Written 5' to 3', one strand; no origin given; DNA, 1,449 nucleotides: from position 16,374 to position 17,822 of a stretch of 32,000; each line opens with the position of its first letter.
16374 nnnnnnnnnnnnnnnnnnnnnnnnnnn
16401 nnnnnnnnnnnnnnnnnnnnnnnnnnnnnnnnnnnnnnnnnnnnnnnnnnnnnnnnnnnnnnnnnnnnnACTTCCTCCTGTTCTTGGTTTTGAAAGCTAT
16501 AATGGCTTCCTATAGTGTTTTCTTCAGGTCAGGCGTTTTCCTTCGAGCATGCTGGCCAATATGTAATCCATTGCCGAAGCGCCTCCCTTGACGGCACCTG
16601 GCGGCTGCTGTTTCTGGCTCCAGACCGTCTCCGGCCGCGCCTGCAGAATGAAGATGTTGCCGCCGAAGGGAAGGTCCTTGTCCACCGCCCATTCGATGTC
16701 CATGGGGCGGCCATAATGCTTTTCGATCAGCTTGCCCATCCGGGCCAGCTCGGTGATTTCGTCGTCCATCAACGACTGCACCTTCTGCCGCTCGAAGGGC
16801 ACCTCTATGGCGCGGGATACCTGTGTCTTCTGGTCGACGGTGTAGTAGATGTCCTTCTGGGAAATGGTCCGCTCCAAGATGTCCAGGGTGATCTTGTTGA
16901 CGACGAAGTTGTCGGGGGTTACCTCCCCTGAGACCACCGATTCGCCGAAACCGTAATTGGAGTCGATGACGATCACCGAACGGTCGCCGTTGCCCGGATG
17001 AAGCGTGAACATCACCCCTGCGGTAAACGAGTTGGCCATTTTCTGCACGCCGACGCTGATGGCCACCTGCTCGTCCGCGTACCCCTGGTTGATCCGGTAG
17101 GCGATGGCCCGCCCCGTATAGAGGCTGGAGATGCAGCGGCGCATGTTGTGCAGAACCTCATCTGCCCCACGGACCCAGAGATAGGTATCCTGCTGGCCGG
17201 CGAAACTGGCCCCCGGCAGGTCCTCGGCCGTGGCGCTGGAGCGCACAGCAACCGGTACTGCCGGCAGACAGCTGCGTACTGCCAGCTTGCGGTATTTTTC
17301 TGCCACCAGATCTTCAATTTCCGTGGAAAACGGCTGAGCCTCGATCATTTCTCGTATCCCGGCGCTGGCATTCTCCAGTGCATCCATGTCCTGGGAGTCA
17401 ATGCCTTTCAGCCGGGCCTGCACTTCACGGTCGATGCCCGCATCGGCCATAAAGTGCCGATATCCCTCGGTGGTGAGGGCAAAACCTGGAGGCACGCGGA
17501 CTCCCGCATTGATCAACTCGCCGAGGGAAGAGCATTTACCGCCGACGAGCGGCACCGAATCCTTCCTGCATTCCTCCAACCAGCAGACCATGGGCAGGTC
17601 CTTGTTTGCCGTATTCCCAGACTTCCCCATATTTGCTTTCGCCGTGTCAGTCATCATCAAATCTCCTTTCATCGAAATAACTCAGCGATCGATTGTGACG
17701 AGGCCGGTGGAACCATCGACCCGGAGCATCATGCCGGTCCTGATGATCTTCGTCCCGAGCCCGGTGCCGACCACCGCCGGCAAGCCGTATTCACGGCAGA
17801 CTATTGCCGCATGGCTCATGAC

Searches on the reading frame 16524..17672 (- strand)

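Call 5: search_protein_families(library=pfam, proteins=[window:16524-17672:-], max_evalue=0.00001)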
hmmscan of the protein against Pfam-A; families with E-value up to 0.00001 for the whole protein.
window:16524-17672:- (382 aa): 1 family
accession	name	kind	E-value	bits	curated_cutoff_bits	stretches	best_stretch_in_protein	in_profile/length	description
PF01326.24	PPDK_N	-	1.1e-116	390.2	27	1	41-356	2-317/328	Pyruvate phosphate dikinase, AMP/ATP-binding domain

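Call 6: search_protein_families(library=ncbifam, proteins=[window:16524-17672:-], max_evalue=0.00001)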
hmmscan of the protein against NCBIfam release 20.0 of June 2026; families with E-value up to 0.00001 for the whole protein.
window:16524-17672:- (382 aa): 16 families
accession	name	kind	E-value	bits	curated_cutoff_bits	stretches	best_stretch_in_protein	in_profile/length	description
NF005057.0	PRK06464.1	equivalog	1.1e-121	407.3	598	1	27-356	5-343/798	phosphoenolpyruvate synthase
TIGR01418.1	PEP_synth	equivalog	1.9e-117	393.6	739.75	1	28-356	1-337/784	pyruvate, water dikinase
NF004878.0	PRK06241.1-3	subfamily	1.3e-85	288.2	945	1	29-349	5-312/891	phosphoenolpyruvate synthase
NF041857.1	RIF_Ptrans_rph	equivalog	1.7e-80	271.5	999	1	29-349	3-311/864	rifamycin-inactivating phosphotransferase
NF004877.0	PRK06241.1-2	subfamily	7.9e-80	269.3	866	1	29-349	5-313/869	phosphoenolpyruvate synthase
NF004879.0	PRK06241.1-4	equivalog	2.5e-71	241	976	1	31-349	7-313/868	phosphoenolpyruvate synthase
NF052631.1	prodigiosin_PigC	equivalog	2.3e-67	227.6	1300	1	36-356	9-305/883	prodigiosin ligase PigC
NF004881.0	PRK06241.2-2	equivalog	2.4e-65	221.4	883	1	40-357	16-317/898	phosphoenolpyruvate synthase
NF000283.1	RPH_KJ151292.1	equivalog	1.9e-64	218.2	1700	1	39-349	16-314/865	rifamycin-inactivating phosphotransferase Rph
NF052632.1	undecylprod_RedH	equivalog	3.9e-61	207.1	1350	1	29-355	3-300/880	undecylprodigiosin ligase RedH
NF004880.0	PRK06241.2-1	equivalog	7.3e-53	179.7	972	1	36-262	11-227/837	phosphoenolpyruvate synthase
NF004883.0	PRK06241.2-4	equivalog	4.7e-52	177.3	1063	1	43-350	32-329/928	phosphoenolpyruvate synthase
NF004882.0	PRK06241.2-3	equivalog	7.6e-23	80.5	850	1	43-356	12-284/827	phosphoenolpyruvate synthase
TIGR01828.1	pyru_phos_dikin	equivalog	1.5e-13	49.7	843.45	0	31-91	6-71/865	pyruvate, phosphate dikinase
NF004531.0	PRK05878.1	equivalog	1.2e-09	37.3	456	0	28-92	11-80/534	pyruvate, phosphate dikinase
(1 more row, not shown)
